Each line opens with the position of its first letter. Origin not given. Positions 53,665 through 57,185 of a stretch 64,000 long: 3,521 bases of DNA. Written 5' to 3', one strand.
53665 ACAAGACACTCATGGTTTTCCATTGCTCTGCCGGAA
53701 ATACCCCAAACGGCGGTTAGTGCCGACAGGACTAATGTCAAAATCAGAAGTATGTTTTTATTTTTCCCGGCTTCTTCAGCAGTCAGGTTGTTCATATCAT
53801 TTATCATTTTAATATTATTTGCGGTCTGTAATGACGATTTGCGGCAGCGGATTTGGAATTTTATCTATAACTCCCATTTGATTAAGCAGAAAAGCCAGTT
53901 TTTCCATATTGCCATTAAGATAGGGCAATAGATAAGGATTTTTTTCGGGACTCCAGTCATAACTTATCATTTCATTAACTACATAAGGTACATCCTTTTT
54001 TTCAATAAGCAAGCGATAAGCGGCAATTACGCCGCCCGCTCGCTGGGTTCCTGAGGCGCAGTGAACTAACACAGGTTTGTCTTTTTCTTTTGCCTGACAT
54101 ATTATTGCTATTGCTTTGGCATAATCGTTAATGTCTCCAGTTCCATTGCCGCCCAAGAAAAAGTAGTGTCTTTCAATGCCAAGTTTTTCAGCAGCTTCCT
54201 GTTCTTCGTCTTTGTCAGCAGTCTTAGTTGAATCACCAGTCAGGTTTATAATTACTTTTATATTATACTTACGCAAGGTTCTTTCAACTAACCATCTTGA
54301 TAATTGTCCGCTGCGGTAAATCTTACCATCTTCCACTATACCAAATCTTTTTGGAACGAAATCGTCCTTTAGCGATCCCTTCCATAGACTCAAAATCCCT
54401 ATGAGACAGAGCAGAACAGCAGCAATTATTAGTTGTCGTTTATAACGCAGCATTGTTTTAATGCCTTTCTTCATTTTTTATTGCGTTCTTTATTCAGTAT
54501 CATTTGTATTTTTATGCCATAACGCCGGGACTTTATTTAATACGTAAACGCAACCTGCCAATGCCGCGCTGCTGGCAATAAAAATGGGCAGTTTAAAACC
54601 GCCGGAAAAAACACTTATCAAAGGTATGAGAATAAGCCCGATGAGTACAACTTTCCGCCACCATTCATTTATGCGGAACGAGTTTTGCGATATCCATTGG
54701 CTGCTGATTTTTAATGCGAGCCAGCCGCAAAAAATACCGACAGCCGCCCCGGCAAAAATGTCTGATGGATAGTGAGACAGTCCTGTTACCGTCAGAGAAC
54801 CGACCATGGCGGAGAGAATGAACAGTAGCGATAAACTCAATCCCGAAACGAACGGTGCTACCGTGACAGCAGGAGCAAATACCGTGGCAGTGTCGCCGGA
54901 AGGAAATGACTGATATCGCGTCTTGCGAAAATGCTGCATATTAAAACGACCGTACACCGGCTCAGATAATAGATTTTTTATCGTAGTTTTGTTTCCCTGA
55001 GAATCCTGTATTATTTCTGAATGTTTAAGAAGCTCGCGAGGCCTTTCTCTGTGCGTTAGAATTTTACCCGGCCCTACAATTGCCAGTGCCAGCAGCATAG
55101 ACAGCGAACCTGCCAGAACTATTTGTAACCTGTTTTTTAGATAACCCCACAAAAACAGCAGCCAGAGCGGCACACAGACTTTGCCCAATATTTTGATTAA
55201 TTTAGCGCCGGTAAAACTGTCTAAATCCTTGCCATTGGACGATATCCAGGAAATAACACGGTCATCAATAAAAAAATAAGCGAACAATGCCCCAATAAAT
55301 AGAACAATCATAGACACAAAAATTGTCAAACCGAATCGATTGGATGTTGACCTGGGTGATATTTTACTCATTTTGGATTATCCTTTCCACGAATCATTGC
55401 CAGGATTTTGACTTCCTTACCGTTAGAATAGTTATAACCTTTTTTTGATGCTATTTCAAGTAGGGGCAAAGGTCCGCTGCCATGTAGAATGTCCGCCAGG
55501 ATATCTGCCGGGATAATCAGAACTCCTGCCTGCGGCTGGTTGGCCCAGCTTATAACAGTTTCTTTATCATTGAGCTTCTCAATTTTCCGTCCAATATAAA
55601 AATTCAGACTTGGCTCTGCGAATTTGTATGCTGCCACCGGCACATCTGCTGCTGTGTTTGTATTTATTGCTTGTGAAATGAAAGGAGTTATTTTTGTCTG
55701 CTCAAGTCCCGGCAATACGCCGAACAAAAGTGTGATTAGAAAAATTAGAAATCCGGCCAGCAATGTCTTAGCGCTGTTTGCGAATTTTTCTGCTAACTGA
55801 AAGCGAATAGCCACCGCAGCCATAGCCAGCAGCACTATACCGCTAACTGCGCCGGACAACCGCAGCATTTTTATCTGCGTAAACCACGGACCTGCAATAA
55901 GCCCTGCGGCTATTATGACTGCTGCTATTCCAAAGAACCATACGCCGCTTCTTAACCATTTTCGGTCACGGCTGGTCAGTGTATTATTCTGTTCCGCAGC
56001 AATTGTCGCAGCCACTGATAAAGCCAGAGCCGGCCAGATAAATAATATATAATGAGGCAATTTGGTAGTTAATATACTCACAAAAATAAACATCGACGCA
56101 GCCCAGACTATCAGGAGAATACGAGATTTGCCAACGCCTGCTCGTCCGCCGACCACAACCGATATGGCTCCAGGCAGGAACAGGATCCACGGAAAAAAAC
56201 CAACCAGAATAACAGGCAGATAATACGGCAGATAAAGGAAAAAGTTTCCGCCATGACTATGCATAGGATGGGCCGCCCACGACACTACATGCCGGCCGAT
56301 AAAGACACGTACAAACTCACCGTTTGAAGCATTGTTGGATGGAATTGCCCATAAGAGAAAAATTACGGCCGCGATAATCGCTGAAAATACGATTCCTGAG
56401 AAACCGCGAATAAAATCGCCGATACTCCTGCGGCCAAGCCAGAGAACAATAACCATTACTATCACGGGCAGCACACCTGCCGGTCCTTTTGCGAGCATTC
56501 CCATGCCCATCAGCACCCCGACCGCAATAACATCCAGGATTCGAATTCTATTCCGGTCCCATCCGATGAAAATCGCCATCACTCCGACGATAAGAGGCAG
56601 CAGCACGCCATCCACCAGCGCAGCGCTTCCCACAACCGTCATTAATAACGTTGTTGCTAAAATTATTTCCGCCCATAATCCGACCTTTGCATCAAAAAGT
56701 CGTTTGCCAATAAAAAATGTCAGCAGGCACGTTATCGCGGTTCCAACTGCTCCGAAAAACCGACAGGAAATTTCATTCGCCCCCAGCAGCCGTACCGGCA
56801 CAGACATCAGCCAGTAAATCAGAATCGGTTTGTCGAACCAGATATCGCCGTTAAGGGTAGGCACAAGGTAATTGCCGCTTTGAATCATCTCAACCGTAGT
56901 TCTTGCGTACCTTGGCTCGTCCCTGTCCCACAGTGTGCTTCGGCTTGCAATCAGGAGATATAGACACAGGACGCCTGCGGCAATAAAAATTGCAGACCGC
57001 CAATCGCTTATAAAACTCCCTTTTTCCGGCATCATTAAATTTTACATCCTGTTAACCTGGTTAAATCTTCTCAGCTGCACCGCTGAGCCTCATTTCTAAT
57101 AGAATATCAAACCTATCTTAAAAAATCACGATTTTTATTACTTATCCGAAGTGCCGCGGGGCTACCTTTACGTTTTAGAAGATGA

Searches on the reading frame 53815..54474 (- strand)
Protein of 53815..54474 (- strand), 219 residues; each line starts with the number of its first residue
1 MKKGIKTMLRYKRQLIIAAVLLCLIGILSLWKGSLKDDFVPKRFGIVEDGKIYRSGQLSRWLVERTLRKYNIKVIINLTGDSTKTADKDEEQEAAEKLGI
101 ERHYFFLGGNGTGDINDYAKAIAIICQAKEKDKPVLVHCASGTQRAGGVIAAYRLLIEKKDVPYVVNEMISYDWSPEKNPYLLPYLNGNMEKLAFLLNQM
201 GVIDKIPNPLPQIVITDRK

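Call 3: search_protein_families(library=pfam, proteins=[window:53815-54474:-], max_evalue=0.01)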
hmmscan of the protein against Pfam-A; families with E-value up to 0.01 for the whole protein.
window:53815-54474:- (219 aa): 7 families
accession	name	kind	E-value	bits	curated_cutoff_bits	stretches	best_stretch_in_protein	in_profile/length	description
PF00782.25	DSPc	-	2e-10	41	33.5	1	65-159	12-100/133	Dual specificity phosphatase, catalytic domain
PF03162.18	Y_phosphatase2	-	8.2e-08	32.4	27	1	40-174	3-132/165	Tyrosine phosphatase family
PF22785.1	Tc-R-P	-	2.5e-07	31.6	27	1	65-154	17-101/106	Polymorphic toxin system, DSP-PTPase phosphatase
PF13350.11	Y_phosphatase3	-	2.2e-06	28.2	22.2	1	47-152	23-148/240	Tyrosine phosphatase family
PF22741.1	PTP-NADK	-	9.5e-06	25.5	27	1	52-161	30-136/163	DSP-PTPase phosphatase fused to NAD+ Kinase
PF22784.1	PTP-SAK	-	3.2e-05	24.5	27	1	118-156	73-111/153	Swiss Army Knife protein, DSP-PTPase phosphatase domain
PF00102.32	Y_phosphatase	-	0.00041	20.5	20.9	1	112-158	145-195/234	Protein-tyrosine phosphatase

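Call 25: search_protein_families(library=ncbifam, proteins=[window:53815-54474:-], max_evalue=0.001)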
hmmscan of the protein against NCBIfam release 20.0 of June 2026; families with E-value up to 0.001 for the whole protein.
window:53815-54474:- (219 aa): 1 family
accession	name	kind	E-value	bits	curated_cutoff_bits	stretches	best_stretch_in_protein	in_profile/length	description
NF009025.0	PRK12361.1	equivalog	5.9e-05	21.5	505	1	116-160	158-202/546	hypothetical protein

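Call 35: find_homologous_proteins(query=window:53815-54474:-, max_evalue=0.001)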
Query window:53815-54474:- (219 aa): 361 proteins with E <= 0.001 among 643 candidates; the best 120 are listed.
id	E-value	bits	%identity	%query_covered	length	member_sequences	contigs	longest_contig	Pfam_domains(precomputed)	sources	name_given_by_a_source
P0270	2.1e-137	474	100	97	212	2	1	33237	PF13350.12,PF22741.2,PF22785.2,PF03162.19,PF00782.26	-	-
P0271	5.6e-134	462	94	100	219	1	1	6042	PF13350.12,PF22741.2,PF22785.2,PF03162.19,PF00782.26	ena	-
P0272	2.6e-129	447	93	97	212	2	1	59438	PF13350.12,PF22784.2,PF22741.2,PF22785.2,PF03162.19,PF00782.26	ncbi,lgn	-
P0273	2.5e-123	427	87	100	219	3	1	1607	PF13350.12,PF22741.2,PF22785.2,PF03162.19,PF00782.26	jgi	jgi:hypothetical protein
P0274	3.2e-120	417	86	97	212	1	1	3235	PF13350.12,PF22741.2,PF22785.2,PF03162.19,PF00782.26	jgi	jgi:protein tyrosine phosphatase (PTP) superfamily phosphohydrolase (DUF442 family)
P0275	2.9e-117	408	84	100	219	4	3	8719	PF13350.12,PF22784.2,PF22741.2,PF22785.2,PF03162.19,PF00782.26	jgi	jgi:protein tyrosine phosphatase (PTP) superfamily phosphohydrolase (DUF442 family)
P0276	1.4e-115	402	85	97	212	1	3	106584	PF13350.12,PF22784.2,PF22741.2,PF22785.2,PF03162.19,PF00782.26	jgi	jgi:protein tyrosine/serine phosphatase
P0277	5.2e-115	400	85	97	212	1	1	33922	PF22784.2,PF22741.2,PF22785.2,PF03162.19,PF00782.26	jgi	jgi:protein tyrosine/serine phosphatase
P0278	1.2e-114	399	85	97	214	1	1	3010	PF13350.12,PF22784.2,PF22741.2,PF22785.2,PF03162.19,PF00782.26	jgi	jgi:protein tyrosine/serine phosphatase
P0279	2.6e-113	395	82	98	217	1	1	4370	PF13350.12,PF22784.2,PF22741.2,PF22785.2,PF03162.19,PF00782.26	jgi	jgi:protein tyrosine/serine phosphatase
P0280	2.2e-111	388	82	97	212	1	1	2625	PF13350.12,PF22784.2,PF22741.2,PF22785.2,PF03162.19,PF00782.26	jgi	jgi:protein tyrosine/serine phosphatase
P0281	3.6e-108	378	79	97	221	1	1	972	PF13350.12,PF03162.19,PF00782.26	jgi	jgi:protein tyrosine/serine phosphatase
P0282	1.6e-105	369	78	97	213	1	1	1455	PF13350.12,PF22741.2,PF22785.2,PF03162.19,PF00102.33,PF00782.26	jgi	-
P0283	8.4e-105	367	76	100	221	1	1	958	PF13350.12,PF22784.2,PF22741.2,PF22785.2,PF03162.19,PF00782.26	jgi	jgi:protein tyrosine/serine phosphatase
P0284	1.7e-98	346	74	96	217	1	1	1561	PF13350.12,PF22741.2,PF22785.2,PF03162.19,PF00102.33,PF00782.26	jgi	jgi:protein tyrosine/serine phosphatase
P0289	2.1e-87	310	65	99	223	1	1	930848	PF22784.2,PF03162.19,PF00782.26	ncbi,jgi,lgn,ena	ncbi:MAG: dual specificity protein phosphatase family protein [Sedimentisphaerales bacterium]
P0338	3.0e-61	225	51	97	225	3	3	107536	PF13350.12,PF22784.2,PF22741.2,PF22785.2,PF00782.26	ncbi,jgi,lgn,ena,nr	ncbi:MAG TPA: dual specificity protein phosphatase family protein [Sedimentisphaerales bacterium]|nr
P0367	4.2e-59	218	51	93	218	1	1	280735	PF13350.12,PF22784.2,PF22741.2,PF22785.2,PF03162.19,PF00782.26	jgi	jgi:protein-tyrosine phosphatase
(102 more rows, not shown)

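Call 36: find_encoding_contigs(protein=P0289, flank=8000, max_places=2)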
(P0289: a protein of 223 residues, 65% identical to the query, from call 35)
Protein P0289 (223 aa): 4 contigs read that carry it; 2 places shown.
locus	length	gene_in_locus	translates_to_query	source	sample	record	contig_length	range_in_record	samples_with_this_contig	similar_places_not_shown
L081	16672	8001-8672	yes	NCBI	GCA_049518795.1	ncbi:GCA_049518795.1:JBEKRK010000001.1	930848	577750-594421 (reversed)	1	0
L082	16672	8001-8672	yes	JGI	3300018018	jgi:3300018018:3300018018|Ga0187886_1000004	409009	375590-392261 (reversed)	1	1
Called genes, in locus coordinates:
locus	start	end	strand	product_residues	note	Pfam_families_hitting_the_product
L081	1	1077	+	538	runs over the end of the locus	PF13650:Asp_protease_2 (faint), PF00404:Dockerin_1 (faint)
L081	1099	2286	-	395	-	PF00574:CLP_protease (faint), PF25145:NfeD1b_N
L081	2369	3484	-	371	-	PF13439:Glyco_transf_4 (weak), PF00534:Glycos_transf_1, PF13692:Glyco_trans_1_4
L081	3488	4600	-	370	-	PF14897:EpsG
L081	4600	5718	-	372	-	PF13439:Glyco_transf_4, PF00534:Glycos_transf_1, PF13692:Glyco_trans_1_4, PF13524:Glyco_trans_1_2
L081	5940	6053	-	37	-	PF23477:zf_Tbcl_2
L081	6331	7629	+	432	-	PF03193:RsgA_GTPase (faint), PF13167:GTP-bdg_N, PF02492:cobW (faint), PF16360:GTP-bdg_M, PF01926:MMR_HSR1, PF02421:FeoB_N (weak)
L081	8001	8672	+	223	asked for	PF03162:Y_phosphatase2 (weak), PF00782:DSPc, PF22784:PTP-SAK (weak)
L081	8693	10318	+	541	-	PF02366:PMT, PF13231:PMT_2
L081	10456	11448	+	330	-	PF01210:NAD_Gly3P_dh_N, PF02558:ApbA, PF07479:NAD_Gly3P_dh_C, PF20618:GPD_NAD_C_bact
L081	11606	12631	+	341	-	PF11104:PilM_2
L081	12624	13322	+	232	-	PF05137:PilN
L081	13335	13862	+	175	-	PF04350:PilO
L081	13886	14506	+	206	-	-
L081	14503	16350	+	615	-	PF05157:MshEN, PF00437:T2SSE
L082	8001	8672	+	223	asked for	PF03162:Y_phosphatase2 (weak), PF00782:DSPc, PF22784:PTP-SAK (weak)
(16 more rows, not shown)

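Call 37: find_encoding_contigs(protein=P0367, flank=8000, max_places=2)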
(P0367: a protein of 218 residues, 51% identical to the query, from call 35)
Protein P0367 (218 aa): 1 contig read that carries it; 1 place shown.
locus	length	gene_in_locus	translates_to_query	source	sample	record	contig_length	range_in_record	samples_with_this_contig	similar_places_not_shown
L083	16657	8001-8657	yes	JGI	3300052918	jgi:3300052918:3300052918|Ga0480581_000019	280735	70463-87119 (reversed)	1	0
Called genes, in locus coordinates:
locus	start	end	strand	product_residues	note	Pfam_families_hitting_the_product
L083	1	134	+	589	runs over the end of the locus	-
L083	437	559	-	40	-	-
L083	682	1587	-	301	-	PF00348:polyprenyl_synt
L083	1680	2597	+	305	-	PF01745:IPT (weak), PF01715:IPPT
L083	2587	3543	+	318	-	PF01040:UbiA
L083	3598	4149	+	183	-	PF01797:Y1_Tnp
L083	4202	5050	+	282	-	PF04794:YdjC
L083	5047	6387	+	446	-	PF06293:Kdo, PF01636:APH (faint)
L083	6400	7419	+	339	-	PF00535:Glycos_transf_2, PF10111:Glyco_tranf_2_2 (weak)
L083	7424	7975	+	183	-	PF03162:Y_phosphatase2 (weak), PF22741:PTP-NADK (weak)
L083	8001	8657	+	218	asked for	PF03162:Y_phosphatase2, PF22741:PTP-NADK, PF13350:Y_phosphatase3, PF22784:PTP-SAK (weak), PF00782:DSPc, PF22785:Tc-R-P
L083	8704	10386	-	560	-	PF13231:PMT_2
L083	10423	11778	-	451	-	PF00291:PALP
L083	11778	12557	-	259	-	PF00702:Hydrolase, PF13419:HAD_2, PF13242:Hydrolase_like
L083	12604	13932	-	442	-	PF00682:HMGL-like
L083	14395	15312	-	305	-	PF00781:DAGK_cat, PF19279:YegS_C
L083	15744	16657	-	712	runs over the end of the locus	PF05524:PEP-utilisers_N, PF00391:PEP-utilizers, PF02896:PEP-utilizers_C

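Call 38: find_encoding_contigs(protein=P0338, flank=8000, max_places=2)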
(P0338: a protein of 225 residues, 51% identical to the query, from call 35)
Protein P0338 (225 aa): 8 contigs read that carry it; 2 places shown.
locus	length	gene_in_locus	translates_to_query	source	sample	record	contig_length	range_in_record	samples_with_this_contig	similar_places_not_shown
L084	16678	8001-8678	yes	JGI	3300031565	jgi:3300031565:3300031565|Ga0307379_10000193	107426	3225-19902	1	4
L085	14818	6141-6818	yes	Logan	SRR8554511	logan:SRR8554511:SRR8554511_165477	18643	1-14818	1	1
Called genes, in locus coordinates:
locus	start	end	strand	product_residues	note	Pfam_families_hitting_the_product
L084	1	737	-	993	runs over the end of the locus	PF02384:N6_Mtase, PF20473:MmeI_Mtase, PF07669:Eco57I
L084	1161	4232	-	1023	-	PF08471:Ribonuc_red_2_N, PF02867:Ribonuc_red_lgC, PF12637:TSCPD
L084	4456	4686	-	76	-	-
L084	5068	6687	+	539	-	-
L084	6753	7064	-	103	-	PF07578:LAB_N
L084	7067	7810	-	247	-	PF00535:Glycos_transf_2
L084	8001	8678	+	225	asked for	PF22741:PTP-NADK, PF13350:Y_phosphatase3 (weak), PF00782:DSPc, PF22785:Tc-R-P, PF22784:PTP-SAK (weak)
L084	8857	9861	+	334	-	-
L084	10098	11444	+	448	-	PF27096:UvrC_M, PF02151:UVR (weak), PF08459:UvrC_RNaseH_dom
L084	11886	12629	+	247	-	-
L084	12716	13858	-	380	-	PF00383:dCMP_cyt_deam_1, PF14437:MafB19-deam, PF01872:RibD_C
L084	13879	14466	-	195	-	-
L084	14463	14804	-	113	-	PF04434:SWIM (weak)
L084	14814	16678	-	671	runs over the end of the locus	PF22745:Nlig-Ia, PF01653:DNA_ligase_aden, PF03120:OB_DNA_ligase, PF03119:DNA_ligase_ZBD (weak), PF14520:HHH_5 (weak), PF12826:HHH_2, PF00533:BRCT, PF12738:PTCB-BRCT (weak)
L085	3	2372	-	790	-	?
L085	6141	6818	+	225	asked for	PF22741:PTP-NADK, PF13350:Y_phosphatase3 (weak), PF00782:DSPc, PF22785:Tc-R-P, PF22784:PTP-SAK (weak)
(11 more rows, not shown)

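Call 44: search_solved_structures(query=window:53815-54474:-, max_evalue=0.1, show_alignments=2)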
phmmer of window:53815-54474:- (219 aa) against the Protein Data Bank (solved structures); distinct sequences matched with E-value up to 0.1: 19.
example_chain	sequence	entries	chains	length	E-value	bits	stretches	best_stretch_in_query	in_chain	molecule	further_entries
2q05_A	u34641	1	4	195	4.9e-06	29.3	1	109-165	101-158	Dual specificity protein phosphatase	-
8gz4_A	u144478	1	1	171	3e-05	26.7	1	109-164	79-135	Dual specificity protein phosphatase H1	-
2p4d_A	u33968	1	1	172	3.1e-05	26.7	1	109-164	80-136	Dual specificity protein phosphatase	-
2rf6_A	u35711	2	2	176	9.9e-05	25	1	109-165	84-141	Dual specificity protein phosphatase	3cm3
2m3v_A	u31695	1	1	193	0.0007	22.3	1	117-170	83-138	Putative uncharacterized protein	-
4r0s_A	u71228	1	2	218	0.00079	22.1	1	117-170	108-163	Protein tyrosine phosphatase TpbA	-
3gxg_A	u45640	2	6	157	0.0079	18.8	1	66-155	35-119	Putative phosphatase (DUF442)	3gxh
1xri_A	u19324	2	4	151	0.0097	18.5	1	95-156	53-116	At1g05000 | Probable tyrosine-protein phosphatase At1g05000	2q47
7mok_A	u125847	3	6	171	0.012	18.2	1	95-156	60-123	Tyrosine-protein phosphatase DSP1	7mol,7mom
2i6i_A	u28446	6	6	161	0.016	17.8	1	84-169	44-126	Sulfolobus solfataricus protein tyrosine phosphatase | protein tyrosine phosphatase | SsoPTP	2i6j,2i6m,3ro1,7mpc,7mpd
4r0t_B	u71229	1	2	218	0.02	17.5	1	117-170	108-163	Protein tyrosine phosphatase TpbA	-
6cgq_A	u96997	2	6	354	0.022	17.4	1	94-172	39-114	Threonine synthase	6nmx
1i9s_A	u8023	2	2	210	0.055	16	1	68-161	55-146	MRNA CAPPING ENZYME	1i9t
3f81_A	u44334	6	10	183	0.075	15.6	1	118-165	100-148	Dual specificity protein phosphatase 3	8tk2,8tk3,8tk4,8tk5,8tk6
1vhr_A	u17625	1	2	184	0.075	15.6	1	118-165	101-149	HUMAN VH1-RELATED DUAL-SPECIFICITY PHOSPHATASE VHR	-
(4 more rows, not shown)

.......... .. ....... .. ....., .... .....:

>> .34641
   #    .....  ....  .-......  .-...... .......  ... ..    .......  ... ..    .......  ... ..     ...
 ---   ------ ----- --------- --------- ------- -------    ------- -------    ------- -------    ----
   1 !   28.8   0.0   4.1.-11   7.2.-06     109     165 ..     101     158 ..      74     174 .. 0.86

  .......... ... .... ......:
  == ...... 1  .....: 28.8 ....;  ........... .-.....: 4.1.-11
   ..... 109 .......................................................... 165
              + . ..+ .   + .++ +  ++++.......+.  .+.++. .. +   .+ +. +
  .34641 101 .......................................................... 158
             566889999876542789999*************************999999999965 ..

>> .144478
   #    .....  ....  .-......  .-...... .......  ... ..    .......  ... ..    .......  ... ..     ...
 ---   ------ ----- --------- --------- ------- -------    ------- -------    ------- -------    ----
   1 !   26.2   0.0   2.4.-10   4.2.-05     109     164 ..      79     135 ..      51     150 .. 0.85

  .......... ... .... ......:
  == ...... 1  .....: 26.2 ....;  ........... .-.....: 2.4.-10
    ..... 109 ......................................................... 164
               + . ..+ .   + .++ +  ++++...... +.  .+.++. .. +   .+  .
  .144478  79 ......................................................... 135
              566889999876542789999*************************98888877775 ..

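Call 85: predict_structure(alignment_id=A5)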
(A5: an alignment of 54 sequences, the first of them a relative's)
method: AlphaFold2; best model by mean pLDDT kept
length: 212 residues; sequences in the alignment: 54
mean_pLDDT: 87.0   pTM: 0.79
mean pLDDT of the five models: 87.0, 85.8, 82.8, 81.5, 78.6
residues with pLDDT >= 90: 119; 70-90: 67; 50-70: 25; < 50: 1
segments of 3 or more residues with pLDDT < 50: none
pLDDT, mean of each block of 10 residues (from residue 1): 80 88 60 74 89 82 94 70 86 94 91 98 96 81 96 94 87 93 98 97 87 45
secondary structure, 60 per line:
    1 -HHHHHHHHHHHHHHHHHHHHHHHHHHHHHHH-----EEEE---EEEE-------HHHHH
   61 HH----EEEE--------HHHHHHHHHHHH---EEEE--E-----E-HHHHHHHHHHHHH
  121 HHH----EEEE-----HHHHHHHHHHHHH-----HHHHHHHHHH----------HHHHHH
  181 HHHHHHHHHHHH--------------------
elements in order: H2-32 E38-41 E45-48 H56-62 E67-70 H79-90 E94-97 H108-123 E128-131 H137-149 H155-164 H175-192

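Call 87: fold_search(model_id=the predicted structure, library=pdb)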
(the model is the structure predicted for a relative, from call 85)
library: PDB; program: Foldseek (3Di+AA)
matches with E <= 10: 1614; with E <= 0.001: 231
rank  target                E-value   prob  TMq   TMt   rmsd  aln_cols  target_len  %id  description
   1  4r0s_B                6.1e-07  1.00  0.55  0.70   3.0       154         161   20  Crystal structure of P. aeruginosa TpbA (released 2015-05-06)
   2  4r0s_A                6.9e-07  1.00  0.55  0.70   3.0       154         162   20  Crystal structure of P. aeruginosa TpbA (released 2015-05-06)
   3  2i6i                  6.9e-07  1.00  0.54  0.69   3.9       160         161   21  crystal structures of the archaeal sulfolobus PTP-fold phosphatase (released 2007-03-13)
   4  5z59                  8.2e-07  1.00  0.52  0.72   4.5       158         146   18  Crystal structure of Tk-PTP in the inactive form (released 2018-06-27)
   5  4r0t_B                9.2e-07  1.00  0.56  0.71   3.0       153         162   20  Crystal structure of P. aeruginosa TpbA (C132S) in complex with pTyr (released 2015-05-06)
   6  7mog_B                1.2e-06  1.00  0.54  0.73   3.5       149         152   19  Crystal Structure of Arabidopsis thaliana Plant and Fungi Atypical Dual Specificity Phosphatase 1(AtPFA-DSP1 ) Cys150S (released 2022-03-02)
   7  7mom_A                1.4e-06  1.00  0.56  0.71   2.9       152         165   20  Crystal Structure of Arabidopsis thaliana Plant and Fungi Atypical Dual Specificity Phosphatase 1(AtPFA-DSP1 ) in comp (released 2022-03-02)
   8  7mol_B                1.4e-06  1.00  0.53  0.71   3.5       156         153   20  Crystal Structure of Arabidopsis thaliana Plant and Fungi Atypical Dual Specificity Phosphatase 1(AtPFA-DSP1 ) in comp (released 2022-03-02)
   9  3gxg_A                1.7e-06  1.00  0.57  0.74   4.8       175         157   22  Crystal structure of Putative phosphatase (DUF442) (YP_001181608.1) from SHEWANELLA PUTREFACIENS CN-32 at 1.60 A resol (released 2009-07-07)
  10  7mod_A                1.7e-06  1.00  0.57  0.72   2.9       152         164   20  Crystal Structure of Arabidopsis thaliana Plant and Fungi Atypical Dual Specificity Phosphatase 1(AtPFA-DSP1 ) Cys150S (released 2022-03-02)
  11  7mol_A                1.9e-06  1.00  0.54  0.71   3.3       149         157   21  Crystal Structure of Arabidopsis thaliana Plant and Fungi Atypical Dual Specificity Phosphatase 1(AtPFA-DSP1 ) in comp (released 2022-03-02)
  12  7moh_B                2.0e-06  1.00  0.53  0.71   3.2       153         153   20  Crystal Structure of Arabidopsis thaliana Plant and Fungi Atypical Dual Specificity Phosphatase 1(AtPFA-DSP1 ) Cys150S (released 2022-03-02)
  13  4r0t_A                2.0e-06  1.00  0.53  0.67   3.6       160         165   19  Crystal structure of P. aeruginosa TpbA (C132S) in complex with pTyr (released 2015-05-06)
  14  7mom_B                2.2e-06  1.00  0.56  0.70   4.0       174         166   20  Crystal Structure of Arabidopsis thaliana Plant and Fungi Atypical Dual Specificity Phosphatase 1(AtPFA-DSP1 ) in comp (released 2022-03-02)
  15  3rgo                  2.3e-06  1.00  0.48  0.63   3.3       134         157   16  Crystal Structure of PTPMT1 (released 2011-07-06)
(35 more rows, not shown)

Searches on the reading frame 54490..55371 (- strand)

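Call 3: search_protein_families(library=pfam, proteins=[window:54490-55371:-], max_evalue=0.01)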
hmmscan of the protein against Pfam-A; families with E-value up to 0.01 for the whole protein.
window:54490-55371:- (293 aa): 2 families
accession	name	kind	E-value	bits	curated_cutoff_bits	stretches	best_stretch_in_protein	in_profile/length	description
PF01569.27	PAP2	-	9.8e-16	58.1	27.2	1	90-224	7-126/130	PAP2 superfamily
PF14378.12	PAP2_3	-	0.00061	20.1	27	1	68-215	42-187/190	PAP2 superfamily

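Call 25: search_protein_families(library=ncbifam, proteins=[window:54490-55371:-], max_evalue=0.001)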
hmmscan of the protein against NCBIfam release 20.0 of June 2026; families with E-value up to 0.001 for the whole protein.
window:54490-55371:- (293 aa): 0 families

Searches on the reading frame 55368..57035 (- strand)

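Call 3: search_protein_families(library=pfam, proteins=[window:55368-57035:-], max_evalue=0.01)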
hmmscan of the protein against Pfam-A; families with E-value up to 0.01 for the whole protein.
window:55368-57035:- (555 aa): 1 family
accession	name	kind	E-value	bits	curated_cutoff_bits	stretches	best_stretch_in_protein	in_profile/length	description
PF13231.12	PMT_2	-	1.1e-15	58.6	26.1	1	68-223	1-155/160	Dolichyl-phosphate-mannose-protein mannosyltransferase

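Call 25: search_protein_families(library=ncbifam, proteins=[window:55368-57035:-], max_evalue=0.001)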
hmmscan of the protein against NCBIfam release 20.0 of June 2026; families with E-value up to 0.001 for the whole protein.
window:55368-57035:- (555 aa): 1 family
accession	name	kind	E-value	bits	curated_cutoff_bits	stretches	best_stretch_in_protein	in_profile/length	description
NF009784.2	PRK13279.1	equivalog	5.1e-45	154.1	567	1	15-426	7-417/539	lipid IV(A) 4-amino-4-deoxy-L-arabinosyltransferase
